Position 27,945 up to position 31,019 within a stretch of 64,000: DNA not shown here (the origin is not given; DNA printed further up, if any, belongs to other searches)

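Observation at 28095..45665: Candidate locus-encoded sigma-54 circuit: an rpoN-kinase-activator module and its apparent target promoters, ftsZ and a TPR/caspase-like pair, in one co-directional supercluster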

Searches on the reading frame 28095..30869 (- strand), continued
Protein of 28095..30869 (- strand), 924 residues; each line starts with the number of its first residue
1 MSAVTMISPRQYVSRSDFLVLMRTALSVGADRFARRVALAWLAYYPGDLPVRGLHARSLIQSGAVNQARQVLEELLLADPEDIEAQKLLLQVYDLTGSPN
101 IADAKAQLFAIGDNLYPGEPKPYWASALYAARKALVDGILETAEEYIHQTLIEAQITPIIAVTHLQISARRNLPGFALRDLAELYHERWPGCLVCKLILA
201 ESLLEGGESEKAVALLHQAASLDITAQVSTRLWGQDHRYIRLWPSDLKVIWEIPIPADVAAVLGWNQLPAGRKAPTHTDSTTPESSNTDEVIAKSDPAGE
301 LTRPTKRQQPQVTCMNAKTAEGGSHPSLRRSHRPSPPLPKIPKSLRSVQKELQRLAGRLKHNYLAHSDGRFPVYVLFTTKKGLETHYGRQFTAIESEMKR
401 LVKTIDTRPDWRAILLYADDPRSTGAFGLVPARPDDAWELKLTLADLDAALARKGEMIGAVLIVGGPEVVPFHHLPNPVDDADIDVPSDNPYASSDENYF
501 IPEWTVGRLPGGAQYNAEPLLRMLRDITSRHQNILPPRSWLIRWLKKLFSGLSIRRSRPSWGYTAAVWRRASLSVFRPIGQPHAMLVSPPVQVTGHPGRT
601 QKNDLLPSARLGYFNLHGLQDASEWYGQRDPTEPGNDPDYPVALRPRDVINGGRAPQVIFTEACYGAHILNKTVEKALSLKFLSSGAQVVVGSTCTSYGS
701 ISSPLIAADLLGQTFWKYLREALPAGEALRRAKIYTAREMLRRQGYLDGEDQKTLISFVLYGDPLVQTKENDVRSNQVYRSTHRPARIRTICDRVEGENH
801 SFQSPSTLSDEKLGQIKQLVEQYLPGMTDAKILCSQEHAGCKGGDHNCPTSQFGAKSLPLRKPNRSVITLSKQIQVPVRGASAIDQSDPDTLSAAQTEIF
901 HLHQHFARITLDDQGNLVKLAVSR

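Call 55: predict_structure(alignment_id=A3)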
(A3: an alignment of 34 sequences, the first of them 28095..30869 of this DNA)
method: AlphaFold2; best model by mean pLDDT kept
length: 924 residues; sequences in the alignment: 34
mean_pLDDT: 63.1   pTM: 0.38
mean pLDDT of the five models: 63.1, 61.9, 59.1, 58.4, 57.0
residues with pLDDT >= 90: 218; 70-90: 217; 50-70: 148; < 50: 341
segments of 3 or more residues with pLDDT < 50: 267-353, 355-369, 474-504, 549-656, 662-687, 694-706, 745-747, 760-788, 797-806, 880-888, 890-896
pLDDT, mean of each block of 10 residues (from residue 1): 62 90 93 93 93 96 93 96 94 91 90 71 90 94 94 86 95 90 96 97 90 94 94 91 87 84 66 34 31 30 29 29 32 34 35 40 36 84 89 93 81 89 88 83 81 70 80 43 30 30 56 74 86 64 56 34 26 26 25 27 28 30 26 31 27 42 34 34 46 42 48 65 66 71 54 52 42 30 41 51 49 79 78 73 60 59 76 72 44 51 76 73 63
secondary structure, 60 per line:
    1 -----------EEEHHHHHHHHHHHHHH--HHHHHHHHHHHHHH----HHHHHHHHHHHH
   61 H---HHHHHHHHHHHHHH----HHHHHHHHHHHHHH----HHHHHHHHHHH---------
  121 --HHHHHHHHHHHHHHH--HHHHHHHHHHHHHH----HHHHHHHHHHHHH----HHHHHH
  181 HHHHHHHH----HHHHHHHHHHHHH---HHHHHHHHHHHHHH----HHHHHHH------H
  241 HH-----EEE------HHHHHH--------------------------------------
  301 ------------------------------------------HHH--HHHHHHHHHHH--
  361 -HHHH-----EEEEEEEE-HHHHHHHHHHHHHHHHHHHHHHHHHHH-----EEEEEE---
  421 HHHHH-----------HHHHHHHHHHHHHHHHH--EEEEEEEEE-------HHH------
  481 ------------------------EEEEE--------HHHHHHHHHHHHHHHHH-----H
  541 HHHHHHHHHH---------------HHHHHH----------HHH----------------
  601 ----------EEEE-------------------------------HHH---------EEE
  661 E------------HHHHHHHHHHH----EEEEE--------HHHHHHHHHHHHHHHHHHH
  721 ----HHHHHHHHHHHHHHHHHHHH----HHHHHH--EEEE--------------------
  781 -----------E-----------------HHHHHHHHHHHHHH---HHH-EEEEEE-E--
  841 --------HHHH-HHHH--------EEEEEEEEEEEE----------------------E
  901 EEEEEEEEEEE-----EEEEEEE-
elements in order (helices of 4 or more, strands of 3 or more residues): E12-14 H15-28 H31-44 H49-61 H65-78 H83-96 H101-111 H123-137 H140-153 H158-170 H175-188 H193-205 H209-222 H227-233 E248-250 H257-262 H348-358 H362-365 E371-378 H380-406 E412-417 H421-425 H437-453 E456-464 E505-509 H518-534 H540-550 H566-571 E611-614 E658-661 H674-684 E689-693 H702-720 H725-744 H749-754 E757-760 H810-823 E831-836 H849-852 H854-857 E866-877 E900-911 E917-923
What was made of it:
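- On Clan-CD cysteine peptidase (C25 / CHAT-like): The model places strands at 611-614 and 658-661 just before them (call 55; low confidence there). The AlphaFold model has pLDDT below 50 over most of 549-706 (call 55).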

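Call 56: search_protein_families(library=pfam, alignment_id=A3, max_evalue=0.1)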
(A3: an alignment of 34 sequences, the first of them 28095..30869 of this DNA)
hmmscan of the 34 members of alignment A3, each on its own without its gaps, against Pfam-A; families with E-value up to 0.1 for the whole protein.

A. member 1, window:28095-30869:- (924 aa): 5 families
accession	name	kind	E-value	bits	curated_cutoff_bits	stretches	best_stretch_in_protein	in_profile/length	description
PF14559.12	TPR_19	-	9.4e-09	35.9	25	1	42-89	18-65/68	Tetratricopeptide repeat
PF13428.12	TPR_14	-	6.1e-05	23.8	23.5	1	56-91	8-43/44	Tetratricopeptide repeat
PF13432.12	TPR_16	-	0.026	15.4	32.7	0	55-97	3-45/65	Tetratricopeptide repeat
PF13174.12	TPR_6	-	0.06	14.5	26.3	0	197-219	4-26/33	Tetratricopeptide repeat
PF14863.12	Alkyl_sulf_dimr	-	0.085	13.7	26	0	55-98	75-118/139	Alkyl sulfatase dimerisation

B. families by the number of members that match (of 34 scanned): 33 families (the first 25 are shown)
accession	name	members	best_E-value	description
PF14559.12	TPR_19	34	8e-14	Tetratricopeptide repeat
PF13428.12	TPR_14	30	4.1e-11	Tetratricopeptide repeat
PF01364.23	Peptidase_C25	17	3.9e-14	Peptidase family C25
PF13432.12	TPR_16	15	1.5e-07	Tetratricopeptide repeat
PF12770.12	CHAT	11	0.002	CHAT domain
PF12895.13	ANAPC3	10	0.00018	Anaphase-promoting complex, cyclosome, subunit 3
PF25058.1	ARM_TT21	9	5.4e-05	Tetratricopeptide repeat protein 21 ARM repeat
PF14561.12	TPR_20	9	0.001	Tetratricopeptide repeat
PF07719.23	TPR_2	8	2e-05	Tetratricopeptide repeat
PF07721.20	TPR_4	8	0.00017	Tetratricopeptide repeat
PF13176.12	TPR_7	7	1.3e-05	Tetratricopeptide repeat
PF23914.1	TPR_CcmH_CycH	6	0.001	Cytochrome c-type biogenesis protein H TPR domain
PF13174.12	TPR_6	5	7.1e-05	Tetratricopeptide repeat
PF13431.12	TPR_17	4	1e-05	Tetratricopeptide repeat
PF13414.12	TPR_11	4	1.3e-05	TPR repeat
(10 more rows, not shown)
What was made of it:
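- On Clan-CD cysteine peptidase (C25 / CHAT-like): 17 of 34 homologues at about 50% identity hit PF01364 (best 3.9e-14) and 11 of 34 hit CHAT (call 56).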

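Call 59: fold_search(model_id=the predicted structure, library=pdb)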
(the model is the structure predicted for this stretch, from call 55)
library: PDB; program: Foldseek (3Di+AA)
matches with E <= 10: 1358; with E <= 0.001: 9
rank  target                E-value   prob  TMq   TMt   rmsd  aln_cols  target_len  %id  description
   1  8chy                  1.8e-04  1.00  0.11  0.33  16.4       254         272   15  Crystal structure of an 8-repeat consensus TPR superhelix with Zinc. (released 2024-02-21)
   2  9ijj_l                2.5e-04  1.00  0.10  0.11  15.8       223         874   14  In situ structure of the central apparatus in mouse sperm axoneme. (released 2025-06-04)
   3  6eou                  2.8e-04  1.00  0.11  0.27  14.8       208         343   15  O-GlcNAc transferase TPR domain with the intellectual disability associated mutation L254F (released 2018-05-09)
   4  1w3b_A                3.8e-04  1.00  0.11  0.26  14.4       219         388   16  The superhelical TPR domain of O-linked GlcNAc transferase reveals structural similarities to importin alpha. (released 2004-09-09)
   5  9ijj_k                5.2e-04  1.00  0.11  0.12  15.5       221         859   13  In situ structure of the central apparatus in mouse sperm axoneme. (released 2025-06-04)
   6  1w3b_B                6.1e-04  1.00  0.11  0.27  14.5       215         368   16  The superhelical TPR domain of O-linked GlcNAc transferase reveals structural similarities to importin alpha. (released 2004-09-09)
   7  8a3t_J                6.1e-04  1.00  0.12  0.20  12.8       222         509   13  S. cerevisiae APC/C-Cdh1 complex (released 2022-08-31)
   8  9qhb                  7.0e-04  1.00  0.11  0.35  14.8       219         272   15  Crystal structure of 16-repeat CTPR protein with eliminated coordination sites (released 2025-10-22)
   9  3vtx_A                8.4e-04  1.00  0.10  0.47  13.3       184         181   11  Crystal structure of MamA protein (released 2012-10-31)
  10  8a3t_F                1.1e-03  1.00  0.11  0.20  13.4       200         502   13  S. cerevisiae APC/C-Cdh1 complex (released 2022-08-31)
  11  6vbu_8                1.2e-03  1.00  0.12  0.21  14.0       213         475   17  Structure of the bovine BBSome complex (released 2020-01-29)
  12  9fh0_G                1.2e-03  1.00  0.13  0.33  13.0       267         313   12  Pex5-Eci1 complex - Pex5 local refinement (released 2025-05-14)
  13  2q7f_A                1.4e-03  1.00  0.11  0.47  15.2       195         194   11  Crystal structure of YrrB: a TPR protein with an unusual peptide-binding site (released 2007-08-07)
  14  5g04_K                1.4e-03  1.00  0.12  0.21  14.4       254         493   12  Structure of the human APC-Cdc20-Hsl1 complex (released 2016-05-25)
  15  5g04_F                1.5e-03  1.00  0.12  0.20  12.5       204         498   11  Structure of the human APC-Cdc20-Hsl1 complex (released 2016-05-25)
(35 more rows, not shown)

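Call 87: find_related_loci(query=A3, collection=metagenome_contigs, flank=10000)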
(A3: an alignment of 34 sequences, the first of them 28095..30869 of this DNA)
Query A3 (924 aa) in metagenome_contigs; peptide patterns used: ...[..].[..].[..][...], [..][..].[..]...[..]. (x = any residue, [..] = any of these).
598 stretches matched a pattern; 557 encode a relative of the query (tblastn E <= 1e-3); the best 80 are kept; 80 distinct loci.
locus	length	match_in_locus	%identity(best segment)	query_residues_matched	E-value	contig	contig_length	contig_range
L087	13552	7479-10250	54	8-924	0e+0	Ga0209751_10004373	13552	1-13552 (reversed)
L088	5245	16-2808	52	8-924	0e+0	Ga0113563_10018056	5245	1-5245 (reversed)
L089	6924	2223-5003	52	1-924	0e+0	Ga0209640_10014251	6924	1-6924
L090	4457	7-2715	53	38-924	0e+0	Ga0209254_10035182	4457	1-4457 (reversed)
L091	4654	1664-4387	49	13-924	0e+0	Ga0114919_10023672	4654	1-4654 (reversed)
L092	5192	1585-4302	50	13-924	0e+0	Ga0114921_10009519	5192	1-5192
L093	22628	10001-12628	51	13-924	0e+0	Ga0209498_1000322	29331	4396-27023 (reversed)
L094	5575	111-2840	49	10-924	0e+0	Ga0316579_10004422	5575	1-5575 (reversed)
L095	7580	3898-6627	49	10-924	0e+0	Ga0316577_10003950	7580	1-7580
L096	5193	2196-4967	50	13-924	0e+0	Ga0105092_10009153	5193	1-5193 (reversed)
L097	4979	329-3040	51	10-924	0e+0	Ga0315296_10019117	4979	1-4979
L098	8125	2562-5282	48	13-924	0e+0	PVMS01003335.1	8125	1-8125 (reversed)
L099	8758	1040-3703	51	13-924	0e+0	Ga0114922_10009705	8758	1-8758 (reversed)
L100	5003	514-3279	49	10-924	0e+0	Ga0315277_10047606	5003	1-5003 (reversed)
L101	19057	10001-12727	51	13-924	0e+0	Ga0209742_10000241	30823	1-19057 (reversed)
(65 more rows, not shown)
